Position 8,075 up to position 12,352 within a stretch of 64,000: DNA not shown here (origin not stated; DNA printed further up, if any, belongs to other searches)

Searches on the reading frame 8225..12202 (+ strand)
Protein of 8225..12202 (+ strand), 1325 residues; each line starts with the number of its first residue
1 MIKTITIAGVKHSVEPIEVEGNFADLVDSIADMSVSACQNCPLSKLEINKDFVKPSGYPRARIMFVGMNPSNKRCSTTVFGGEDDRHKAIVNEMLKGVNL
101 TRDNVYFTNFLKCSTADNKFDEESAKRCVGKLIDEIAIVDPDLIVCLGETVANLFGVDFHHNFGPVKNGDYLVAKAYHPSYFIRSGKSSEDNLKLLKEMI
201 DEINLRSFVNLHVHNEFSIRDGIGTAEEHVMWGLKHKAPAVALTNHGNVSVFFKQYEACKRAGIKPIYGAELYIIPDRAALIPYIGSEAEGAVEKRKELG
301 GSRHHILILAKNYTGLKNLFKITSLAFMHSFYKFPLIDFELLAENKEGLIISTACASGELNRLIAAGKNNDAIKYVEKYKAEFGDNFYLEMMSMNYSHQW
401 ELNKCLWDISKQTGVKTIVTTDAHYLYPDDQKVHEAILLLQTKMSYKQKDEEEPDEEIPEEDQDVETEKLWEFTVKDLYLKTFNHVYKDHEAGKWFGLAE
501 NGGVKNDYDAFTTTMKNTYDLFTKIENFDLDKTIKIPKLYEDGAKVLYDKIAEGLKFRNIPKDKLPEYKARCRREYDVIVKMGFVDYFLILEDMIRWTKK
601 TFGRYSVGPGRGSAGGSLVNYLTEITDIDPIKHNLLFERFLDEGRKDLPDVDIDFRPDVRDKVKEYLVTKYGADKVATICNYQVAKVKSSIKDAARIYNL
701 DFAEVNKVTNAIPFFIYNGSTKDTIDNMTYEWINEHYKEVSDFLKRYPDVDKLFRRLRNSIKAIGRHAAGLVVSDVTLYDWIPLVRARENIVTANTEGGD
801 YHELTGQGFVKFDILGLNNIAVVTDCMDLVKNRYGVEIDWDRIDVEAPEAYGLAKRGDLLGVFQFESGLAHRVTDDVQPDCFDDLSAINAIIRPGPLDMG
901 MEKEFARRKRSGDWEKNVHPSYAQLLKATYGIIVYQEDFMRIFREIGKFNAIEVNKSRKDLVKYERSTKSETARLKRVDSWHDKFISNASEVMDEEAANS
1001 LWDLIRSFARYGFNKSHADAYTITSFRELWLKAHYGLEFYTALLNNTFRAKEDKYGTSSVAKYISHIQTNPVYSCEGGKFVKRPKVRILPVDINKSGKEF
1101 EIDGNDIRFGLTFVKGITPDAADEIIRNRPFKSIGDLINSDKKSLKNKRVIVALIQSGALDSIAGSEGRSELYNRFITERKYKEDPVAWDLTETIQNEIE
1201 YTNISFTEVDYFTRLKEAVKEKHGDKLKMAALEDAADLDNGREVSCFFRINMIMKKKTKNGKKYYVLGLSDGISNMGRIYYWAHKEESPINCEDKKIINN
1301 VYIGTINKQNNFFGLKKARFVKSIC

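Call 8: search_protein_families(library=pfam, proteins=[window:8225-12202:+], max_evalue=0.01)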
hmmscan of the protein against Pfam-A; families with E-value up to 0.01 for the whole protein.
window:8225-12202:+ (1325 aa): 5 families
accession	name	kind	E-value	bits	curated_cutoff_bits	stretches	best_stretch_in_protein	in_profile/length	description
PF07733.18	DNA_pol3_alpha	-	1.2e-65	222.2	23.9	1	547-816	3-260/260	Bacterial DNA polymerase III alpha NTPase domain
PF17657.6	DNA_pol3_finger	-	2.2e-36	125.2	22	1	821-970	3-151/166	Bacterial DNA polymerase III alpha subunit finger domain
PF02811.25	PHP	-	6.1e-36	124.7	26.4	1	211-392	2-162/164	PHP domain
PF14579.12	HHH_6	-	2.5e-20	72.9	25.6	1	1085-1166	1-86/90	Helix-hairpin-helix motif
PF03167.25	UDG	-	1.2e-15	58.3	24.3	1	58-193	5-134/141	Uracil DNA glycosylase superfamily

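Call 9: search_protein_families(library=phrogs, proteins=[window:8225-12202:+], max_evalue=0.001)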
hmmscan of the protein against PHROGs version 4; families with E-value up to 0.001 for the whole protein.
window:8225-12202:+ (1325 aa): 8 families
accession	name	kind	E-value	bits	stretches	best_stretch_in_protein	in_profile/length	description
phrog_405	-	DNA, RNA and nucleotide metabolism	3.5e-260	867.4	1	188-1285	24-1043/1190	DNA polymerase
phrog_11165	-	DNA, RNA and nucleotide metabolism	5.7e-112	376.2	1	543-1133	11-579/782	DNA polymerase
phrog_12219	-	DNA, RNA and nucleotide metabolism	9.9e-85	286.4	1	648-1198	1-558/823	DNA polymerase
phrog_7513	-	unknown function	6.8e-77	260.3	1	203-650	6-453/461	-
phrog_21652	-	DNA, RNA and nucleotide metabolism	2.1e-54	185.9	1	613-963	36-411/476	DNA polymerase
phrog_13169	-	DNA, RNA and nucleotide metabolism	1.4e-37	130.6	1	211-645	6-413/463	DNA polymerase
phrog_4335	-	unknown function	3.1e-16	60.6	1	989-1131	9-131/421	-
phrog_20695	-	DNA, RNA and nucleotide metabolism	5.5e-14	52.9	1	1085-1179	50-148/440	DNA binding protein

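Call 10: search_dna_similar(query=window:8225-12202:+, collection=phages, mode=protein, max_rows=25)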
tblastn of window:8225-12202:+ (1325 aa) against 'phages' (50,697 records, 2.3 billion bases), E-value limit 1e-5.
Records with a match: 1460; places in all: 1471; records where one place covers at least 80% of the query: 2.
Best place of each record, by identity: <60% 1460.
By first word of the organism name: Pseudomonas 307; Mycobacterium 282; Streptomyces 211; Gordonia 132; Bacillus 99; Bacteriophage 62; Staphylococcus 49; Microbacterium 36; Escherichia 31; Rhodococcus 22; and 58 more.
By host as written in the record: Mycobacterium smegmatis mc2 155 204; - 120; Pseudomonas aeruginosa 118; Pseudomonas aeruginosa PAO1 86; Streptomyces griseus ATCC 10137 81; Gordonia terrae 3612 65; Streptomyces lividans JI 1326 44; Mycobacterium smegmatis mc#155 37; and 244 more.
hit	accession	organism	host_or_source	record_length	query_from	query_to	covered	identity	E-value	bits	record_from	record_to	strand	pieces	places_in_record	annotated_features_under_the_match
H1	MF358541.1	Streptomyces phage Warpy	Streptomyces griseus ATCC 10137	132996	202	1159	72%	32.2%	5e-121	423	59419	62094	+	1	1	DnaE-like DNA polymerase III alpha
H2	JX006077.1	Saccharomonospora phage PIS 136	Saccharomonospora sp.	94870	201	1164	73%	31.9%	6e-136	468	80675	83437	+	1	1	DNA polymerase III alpha subunit | Na+/proline symporter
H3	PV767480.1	Rossellomorea phage phiT1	Rossellomorea aquimaris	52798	187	1184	75%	30.7%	7e-78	416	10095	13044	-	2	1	DNA polymerase III subunit alpha (x2) | hypothetical protein | glutaredoxin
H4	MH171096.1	Streptomyces phage Eddasa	Streptomyces griseus ATCC 10137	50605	204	1177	74%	31.2%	2e-129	449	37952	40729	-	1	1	55: DnaE-like DNA polymerase III alpha | 56: HNH endonuclease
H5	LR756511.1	uncultured phage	metagenomic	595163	196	1139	71%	32.1%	1e-131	455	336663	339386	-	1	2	record has no annotation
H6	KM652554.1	Streptomyces phage Jay2Jay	Streptomyces lividans JI1326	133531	202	1159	72%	31.7%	1e-120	422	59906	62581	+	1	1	84: DnaE-like DNA polymerase III (alpha)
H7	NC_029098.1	Streptomyces phage Jay2Jay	Streptomyces lividans JI1326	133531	202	1159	72%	31.7%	1e-120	422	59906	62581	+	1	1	84: DNA polymerase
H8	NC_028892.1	Streptomyces phage Caliburn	Streptomyces griseus ATCC 10137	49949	208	1177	73%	31.3%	8e-128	444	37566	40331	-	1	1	DNA polymerase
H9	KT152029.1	Streptomyces phage Caliburn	Streptomyces griseus ATCC 10137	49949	208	1177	73%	31.3%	8e-128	444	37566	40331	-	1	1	DnaE-like DNA polymerase III alpha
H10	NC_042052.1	Streptomyces phage Hydra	Streptomyces griseus ATCC 10137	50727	200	1177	74%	31.0%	9e-128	444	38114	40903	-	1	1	DNA polymerase | hypothetical protein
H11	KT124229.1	Streptomyces phage Hydra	Streptomyces griseus ATCC 10137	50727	200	1177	74%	31.0%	9e-128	444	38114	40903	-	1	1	DnaE-like DNA polymerase III alpha | hypothetical protein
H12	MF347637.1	Streptomyces phage Paradiddles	Streptomyces griseus ATCC 10137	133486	202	1159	72%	31.6%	1e-118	416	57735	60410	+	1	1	DnaE-like DNA polymerase III alpha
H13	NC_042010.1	Streptomyces phage Paradiddles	Streptomyces griseus ATCC 10137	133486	202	1159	72%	31.6%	1e-118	416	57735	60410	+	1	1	DNA polymerase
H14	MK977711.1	Streptomyces phage Evy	Streptomyces griseus ATCC 10137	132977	202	1159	72%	31.6%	3e-120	421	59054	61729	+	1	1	80: DnaE-like DNA polymerase III subunit alpha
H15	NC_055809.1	Streptomyces phage Evy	Streptomyces griseus ATCC 10137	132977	202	1159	72%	31.6%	3e-120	421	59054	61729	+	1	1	80: DNA polymerase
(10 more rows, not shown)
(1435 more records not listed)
